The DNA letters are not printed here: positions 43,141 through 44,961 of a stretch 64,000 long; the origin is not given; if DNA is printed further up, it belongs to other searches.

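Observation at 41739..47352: mer-type sensor and operators wired to a non-canonical four-gene cargo with no merA, merT or merP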

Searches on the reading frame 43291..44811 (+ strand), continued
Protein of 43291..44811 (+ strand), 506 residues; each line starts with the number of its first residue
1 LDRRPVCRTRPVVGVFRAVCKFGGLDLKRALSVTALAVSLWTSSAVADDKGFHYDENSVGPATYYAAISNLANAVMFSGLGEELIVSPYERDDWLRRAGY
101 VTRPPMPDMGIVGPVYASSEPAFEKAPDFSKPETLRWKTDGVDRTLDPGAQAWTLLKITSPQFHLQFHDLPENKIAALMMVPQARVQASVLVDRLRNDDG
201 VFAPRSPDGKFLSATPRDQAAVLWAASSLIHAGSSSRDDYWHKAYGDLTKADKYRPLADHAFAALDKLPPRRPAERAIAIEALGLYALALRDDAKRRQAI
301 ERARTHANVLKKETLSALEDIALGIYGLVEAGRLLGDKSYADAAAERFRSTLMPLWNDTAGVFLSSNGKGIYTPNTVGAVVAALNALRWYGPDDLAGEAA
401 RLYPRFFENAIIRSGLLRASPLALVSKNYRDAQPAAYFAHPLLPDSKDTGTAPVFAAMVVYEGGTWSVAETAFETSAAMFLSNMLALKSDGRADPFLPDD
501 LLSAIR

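Call 88: search_protein_families(library=ncbifam, proteins=[L001:703-1116:-, L004:2274-2666:-, L001:5552-6220:+, L003:5920-6327:+, L001:1193-1591:+, L001:1602-1934:+, L001:1940-2188:+, L001:2190-3620:+, L001:4055-5410:+, L001:11036-11758:+], max_evalue=0.00001)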
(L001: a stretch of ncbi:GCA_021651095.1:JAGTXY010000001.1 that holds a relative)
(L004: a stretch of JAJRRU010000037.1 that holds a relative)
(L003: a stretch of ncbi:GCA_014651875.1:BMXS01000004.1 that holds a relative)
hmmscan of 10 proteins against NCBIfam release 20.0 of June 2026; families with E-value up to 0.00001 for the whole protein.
L001:703-1116:- (137 aa): 13 families
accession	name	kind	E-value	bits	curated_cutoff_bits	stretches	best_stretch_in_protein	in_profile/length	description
TIGR02051.1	MerR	equivalog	1.2e-38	132.2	150.85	1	13-135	3-124/124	mercury resistance transcriptional regulator MerR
TIGR02044.1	CueR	equivalog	2.2e-38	131.2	147.4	1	13-135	4-126/127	Cu(I)-responsive transcriptional regulator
TIGR02047.1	CadR-PbrR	equivalog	5.7e-34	116.9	151.45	1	13-135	4-127/127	Cd(II)/Pb(II)-responsive transcriptional regulator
NF007069.0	PRK09514.1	equivalog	2e-33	115.4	143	1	13-136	5-131/141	Zn(2+)-responsive transcriptional regulator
TIGR02043.1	ZntR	equivalog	3.2e-32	111.4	167.95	1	11-135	3-130/131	Zn(2+)-responsive transcriptional regulator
NF010315.0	PRK13752.1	subfamily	5.3e-24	84.9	261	1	15-134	13-131/144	mercury resistance transcriptional regulator MerR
NF007590.0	PRK10227.1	equivalog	2.5e-23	82.6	244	1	13-136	4-127/135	Cu(I)-responsive transcriptional regulator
NF041849.1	trans_regNmlR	equivalog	6.5e-13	48.8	175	1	15-112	6-103/117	stress response transcriptional regulator NmlR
NF050798.1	TF_FtsR_Actino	equivalog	1.3e-12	48.3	150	1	25-100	21-96/223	transcriptional regulator FtsR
TIGR02054.1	MerD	equivalog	7.5e-09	36.1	103.65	1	14-120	8-112/120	mercuric resistance transcriptional repressor MerD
TIGR01950.1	SoxR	equivalog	8.8e-08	32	116.9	1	12-116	4-108/142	redox-sensitive transcriptional activator SoxR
NF047375.1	HeatShock_HspR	equivalog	4.6e-07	29.7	105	1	18-93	12-87/92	heat shock protein transcriptional repressor HspR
NF047377.1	heat_HspR_dupli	exception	4.1e-06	26.4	300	1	24-125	20-120/214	heat shock protein transcriptional repressor HspR, fused homodimer type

L004:2274-2666:- (130 aa): 12 families
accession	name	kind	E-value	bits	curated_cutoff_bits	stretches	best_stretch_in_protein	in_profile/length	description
TIGR02044.1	CueR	equivalog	2.1e-34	118.3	147.4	1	2-126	2-126/127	Cu(I)-responsive transcriptional regulator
TIGR02051.1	MerR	equivalog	7.5e-34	116.7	150.85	1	4-126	3-124/124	mercury resistance transcriptional regulator MerR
TIGR02047.1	CadR-PbrR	equivalog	2.5e-33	114.8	151.45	1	1-124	1-125/127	Cd(II)/Pb(II)-responsive transcriptional regulator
NF007069.0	PRK09514.1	equivalog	1.8e-30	105.7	143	1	2-128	3-132/141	Zn(2+)-responsive transcriptional regulator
TIGR02043.1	ZntR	equivalog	7.5e-29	100.5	167.95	1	2-126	3-130/131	Zn(2+)-responsive transcriptional regulator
NF010315.0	PRK13752.1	subfamily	1.4e-20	73.8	261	1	4-127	11-133/144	mercury resistance transcriptional regulator MerR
NF007590.0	PRK10227.1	equivalog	3.1e-19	69.4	244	1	4-127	4-127/135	Cu(I)-responsive transcriptional regulator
NF041849.1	trans_regNmlR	equivalog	1.6e-13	50.7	175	1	5-101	5-101/117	stress response transcriptional regulator NmlR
NF050798.1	TF_FtsR_Actino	equivalog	9.9e-08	32.3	150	1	16-82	21-86/223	transcriptional regulator FtsR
TIGR02054.1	MerD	equivalog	3.7e-07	30.7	103.65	1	5-110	8-111/120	mercuric resistance transcriptional repressor MerD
TIGR01950.1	SoxR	equivalog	9e-07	28.7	116.9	1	2-120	3-120/142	redox-sensitive transcriptional activator SoxR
NF047375.1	HeatShock_HspR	equivalog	9.6e-06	25.5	105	0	9-71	12-74/92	heat shock protein transcriptional repressor HspR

L001:5552-6220:+ (222 aa): 25 families
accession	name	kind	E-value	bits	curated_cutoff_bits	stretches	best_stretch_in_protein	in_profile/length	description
TIGR02051.1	MerR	equivalog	4e-37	127.2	150.85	1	6-132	1-124/124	mercury resistance transcriptional regulator MerR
TIGR02044.1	CueR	equivalog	1.1e-32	112.8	147.4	1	5-132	1-126/127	Cu(I)-responsive transcriptional regulator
NF007069.0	PRK09514.1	equivalog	7.3e-30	103.8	143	1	7-137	4-135/141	Zn(2+)-responsive transcriptional regulator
TIGR02043.1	ZntR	equivalog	1.4e-27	96.4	167.95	1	7-132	4-130/131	Zn(2+)-responsive transcriptional regulator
NF007590.0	PRK10227.1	equivalog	5.2e-26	91.3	244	1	5-134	1-128/135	Cu(I)-responsive transcriptional regulator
TIGR02047.1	CadR-PbrR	equivalog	4.4e-25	88.2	151.45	1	5-131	1-126/127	Cd(II)/Pb(II)-responsive transcriptional regulator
NF010315.0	PRK13752.1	subfamily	6.8e-25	87.8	261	1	5-134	8-134/144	mercury resistance transcriptional regulator MerR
TIGR01950.1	SoxR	equivalog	5.3e-18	65.2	116.9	1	5-130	2-124/142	redox-sensitive transcriptional activator SoxR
TIGR02054.1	MerD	equivalog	7.2e-14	52.3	103.65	1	5-114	4-110/120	mercuric resistance transcriptional repressor MerD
NF041849.1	trans_regNmlR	equivalog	2.9e-13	49.9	175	1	5-114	1-109/117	stress response transcriptional regulator NmlR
NF033556.1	MerTP_fusion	equivalog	6e-13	48.8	180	1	153-218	120-185/186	mercuric transport protein MerTP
NF041115.1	UxxU_metal_bind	equivalog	2.4e-11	43.6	95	1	153-216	4-67/74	metal-binding (seleno)protein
NF033783.1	coreg_MerD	equivalog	1.5e-10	41.5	170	1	5-113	4-109/121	mercury resistance co-regulator MerD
NF033794.2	chaper_CopZ_Eh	exception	2.2e-10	40.5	95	1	155-217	2-64/68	copper chaperone CopZ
NF047377.1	heat_HspR_dupli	exception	5.5e-10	39.1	300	1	7-105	8-105/214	heat shock protein transcriptional repressor HspR, fused homodimer type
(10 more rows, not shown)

L003:5920-6327:+ (135 aa): 13 families
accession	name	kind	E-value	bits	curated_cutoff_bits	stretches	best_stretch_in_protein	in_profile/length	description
TIGR02051.1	MerR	equivalog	4.4e-37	127.1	150.85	1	5-131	1-124/124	mercury resistance transcriptional regulator MerR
TIGR02044.1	CueR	equivalog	1.8e-33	115.3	147.4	1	6-126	3-122/127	Cu(I)-responsive transcriptional regulator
TIGR02043.1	ZntR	equivalog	1e-31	109.8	167.95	1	6-132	4-131/131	Zn(2+)-responsive transcriptional regulator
NF007069.0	PRK09514.1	equivalog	1.1e-31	109.7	143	1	6-134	4-133/141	Zn(2+)-responsive transcriptional regulator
NF010315.0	PRK13752.1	subfamily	4.4e-28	98.1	261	1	3-131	7-132/144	mercury resistance transcriptional regulator MerR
TIGR02047.1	CadR-PbrR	equivalog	4.2e-25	88.2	151.45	1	6-130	3-126/127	Cd(II)/Pb(II)-responsive transcriptional regulator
NF007590.0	PRK10227.1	equivalog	1.3e-23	83.5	244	1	5-127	2-123/135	Cu(I)-responsive transcriptional regulator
TIGR01950.1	SoxR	equivalog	4.2e-17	62.2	116.9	1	5-123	3-118/142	redox-sensitive transcriptional activator SoxR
TIGR02054.1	MerD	equivalog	4.9e-14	52.9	103.65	1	1-119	1-115/120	mercuric resistance transcriptional repressor MerD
NF033783.1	coreg_MerD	equivalog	5.8e-12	46.1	170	1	1-123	1-116/121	mercury resistance co-regulator MerD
NF047377.1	heat_HspR_dupli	exception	3.4e-10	39.8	300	1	6-103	8-104/214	heat shock protein transcriptional repressor HspR, fused homodimer type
NF047375.1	HeatShock_HspR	equivalog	7.9e-10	38.6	105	1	5-87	5-74/92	heat shock protein transcriptional repressor HspR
NF041849.1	trans_regNmlR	equivalog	1.7e-09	37.8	175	1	6-109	3-102/117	stress response transcriptional regulator NmlR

L001:1193-1591:+ (132 aa): 4 families
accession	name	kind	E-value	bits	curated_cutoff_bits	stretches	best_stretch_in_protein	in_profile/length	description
NF010314.2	PRK13751.2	equivalog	1.1e-33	115.8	150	1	22-132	8-116/116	mercuric ion transporter MerT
NF045683.1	MerT_CopZ_Se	exception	1.7e-26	93.1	375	1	18-131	8-120/235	MerT/CopZ fusion-like heavy metal transport selenoprotein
NF033556.1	MerTP_fusion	equivalog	3.6e-12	46.3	180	1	29-132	2-104/186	mercuric transport protein MerTP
NF033560.1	merT_RC607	exception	5.5e-06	26.7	130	0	28-122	8-89/97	mercuric transport protein MerT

L001:1602-1934:+ (110 aa): 14 families
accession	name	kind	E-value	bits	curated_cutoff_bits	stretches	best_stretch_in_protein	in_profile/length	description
TIGR02052.1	MerP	equivalog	1.4e-23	83.2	92.55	1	30-109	13-91/92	mercury resistance system periplasmic binding protein MerP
NF045683.1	MerT_CopZ_Se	exception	1.7e-20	73.5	375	1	34-108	155-229/235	MerT/CopZ fusion-like heavy metal transport selenoprotein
NF041115.1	UxxU_metal_bind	equivalog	3.2e-19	68.8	95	1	40-109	3-72/74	metal-binding (seleno)protein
NF033795.1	chaper_CopZ_Bs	exception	1.1e-12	47.9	91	1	44-104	3-63/66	copper chaperone CopZ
NF033556.1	MerTP_fusion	equivalog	2.5e-12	46.8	180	1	35-105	114-184/186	mercuric transport protein MerTP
NF047957.1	CopZ_AFE_1862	equivalog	3.2e-12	46.7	85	1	46-106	4-61/62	CopZ family metallochaperone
NF033794.2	chaper_CopZ_Eh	exception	4e-12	46.1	95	1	45-108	4-67/68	copper chaperone CopZ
TIGR00003.1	TIGR00003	subfamily_domain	1.3e-11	44.5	62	1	45-106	4-65/66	copper ion binding protein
NF033781.1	chaper_CopP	exception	1.1e-09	38.3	112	1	43-104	2-62/65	copper-binding metallochaperone CopP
NF010311.1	PRK13748.1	subfamily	1.4e-09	37.4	600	1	45-108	3-65/560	mercury(II) reductase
NF033553.1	MerP_Gpos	exception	2.6e-09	36.9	110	1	36-105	40-110/112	mercury resistance system substrate-binding protein MerP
NF007952.0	PRK10671.1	equivalog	8.8e-08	30.8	1316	1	30-107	93-166/838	copper-exporting P-type ATPase CopA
NF008262.1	PRK11033.1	equivalog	5.2e-06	25.2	1005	1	36-105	36-103/731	zinc/cadmium/mercury/lead-transporting ATPase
NF033775.1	P_type_ZntA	exception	5.3e-06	25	1240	1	36-105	43-110/732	Zn(II)/Cd(II)/Pb(II) translocating P-type ATPase ZntA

L001:1940-2188:+ (82 aa): 2 families
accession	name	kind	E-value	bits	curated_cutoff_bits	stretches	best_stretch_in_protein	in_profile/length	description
NF033565.0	trans_MerF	equivalog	9.4e-32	108.7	50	1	6-64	1-59/59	mercury resistance system transport protein MerF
NF033556.1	MerTP_fusion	equivalog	1.8e-07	31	180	1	9-77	1-74/186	mercuric transport protein MerTP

L001:2190-3620:+ (476 aa): 63 families (the best 25 are shown)
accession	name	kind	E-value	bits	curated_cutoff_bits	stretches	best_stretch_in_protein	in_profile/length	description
TIGR02053.1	MerA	equivalog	5.1e-163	543.4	454.45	1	15-476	1-465/465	mercury(II) reductase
NF010311.1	PRK13748.1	subfamily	3.6e-139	465.2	600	1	8-476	91-560/560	mercury(II) reductase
NF004991.0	PRK06370.1-3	subfamily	8e-110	367.8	620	1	8-466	29-489/509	FAD-containing oxidoreductase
TIGR01350.1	lipoamide_DH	equivalog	4.4e-107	358.7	408.8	1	15-463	2-453/461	dihydrolipoyl dehydrogenase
NF004992.0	PRK06370.1-4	equivalog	1.4e-93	313.9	629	1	13-447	3-438/459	FAD-containing oxidoreductase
NF004946.0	PRK06292.2-4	subfamily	7.4e-86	288.8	634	1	14-443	3-449/487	dihydrolipoyl dehydrogenase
NF004776.0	PRK06116.1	equivalog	8.8e-86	288.7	480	1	13-447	3-436/450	glutathione-disulfide reductase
TIGR01424.1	gluta_reduc_2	equivalog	2.8e-82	276.7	606.05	1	15-447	3-432/446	glutathione-disulfide reductase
NF004947.0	PRK06292.2-5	equivalog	1.1e-78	265.2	592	1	14-444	3-438/474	dihydrolipoyl dehydrogenase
NF005884.0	PRK07846.1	equivalog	1.7e-78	264.3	501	1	14-445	3-431/454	mycothione reductase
NF004943.0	PRK06292.2-1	equivalog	3.6e-78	263.4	432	1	14-462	3-453/456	dihydrolipoyl dehydrogenase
NF040477.1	chlor_oxi_RclA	equivalog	8.8e-77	258.6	740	1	14-457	3-433/441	reactive chlorine resistance oxidoreductase RclA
NF041853.1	hythiocyan_redase_MerA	equivalog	2.6e-74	250.7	650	1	14-457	3-434/440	hypothiocyanous acid reductase MerA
TIGR03452.1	mycothione_red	equivalog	1.4e-72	245.1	635.65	1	14-445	2-432/452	mycothione reductase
NF005572.0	PRK07251.1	equivalog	4.2e-70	236.6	537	1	14-457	3-432/438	FAD-containing oxidoreductase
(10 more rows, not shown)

L001:4055-5410:+ (451 aa): 49 families (the best 25 are shown)
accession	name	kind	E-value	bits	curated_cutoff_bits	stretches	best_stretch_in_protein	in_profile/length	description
NF004776.0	PRK06116.1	equivalog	9.9e-95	318.2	480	1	4-445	2-444/450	glutathione-disulfide reductase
TIGR01350.1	lipoamide_DH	equivalog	4.7e-89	299.2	408.8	1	7-444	2-444/461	dihydrolipoyl dehydrogenase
TIGR02053.1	MerA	equivalog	5.5e-86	289.4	454.45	1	7-445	1-444/465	mercury(II) reductase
TIGR01424.1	gluta_reduc_2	equivalog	2.8e-79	266.8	606.05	1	7-450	3-445/446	glutathione-disulfide reductase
TIGR01421.1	gluta_reduc_1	equivalog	6.1e-79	266.3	556.15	1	5-427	1-426/450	glutathione-disulfide reductase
NF004991.0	PRK06370.1-3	subfamily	7.3e-77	259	620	1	5-447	34-480/509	FAD-containing oxidoreductase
NF004992.0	PRK06370.1-4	equivalog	4.1e-73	246.4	629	1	4-443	2-444/459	FAD-containing oxidoreductase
NF005884.0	PRK07846.1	equivalog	4.4e-73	246.4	501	1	5-433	2-429/454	mycothione reductase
TIGR03452.1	mycothione_red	equivalog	2.9e-66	224.2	635.65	1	6-433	2-430/452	mycothione reductase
NF004943.0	PRK06292.2-1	equivalog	7.9e-66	222.7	432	1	5-448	2-449/456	dihydrolipoyl dehydrogenase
NF004947.0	PRK06292.2-5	equivalog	1.6e-63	215.3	592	1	5-430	2-434/474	dihydrolipoyl dehydrogenase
NF005572.0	PRK07251.1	equivalog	8.8e-62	209.2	537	1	5-447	2-432/438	FAD-containing oxidoreductase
NF004939.0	PRK06292.1-1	equivalog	1.2e-60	205.6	435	1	4-438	3-442/476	dihydrolipoyl dehydrogenase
NF003585.0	PRK05249.1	equivalog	1.7e-59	201.7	465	1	3-444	3-447/464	Si-specific NAD(P)(+) transhydrogenase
NF004945.0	PRK06292.2-3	equivalog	2.6e-59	201.4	494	1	5-445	2-443/457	dihydrolipoyl dehydrogenase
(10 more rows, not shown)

L001:11036-11758:+ (240 aa): 1 family
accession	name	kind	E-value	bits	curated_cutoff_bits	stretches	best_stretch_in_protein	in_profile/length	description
NF045694.1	seleno_TsoB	exception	2.7e-11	42.3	805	1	17-229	183-391/572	rhodanese/DsbD fusion-like selenoprotein TsoB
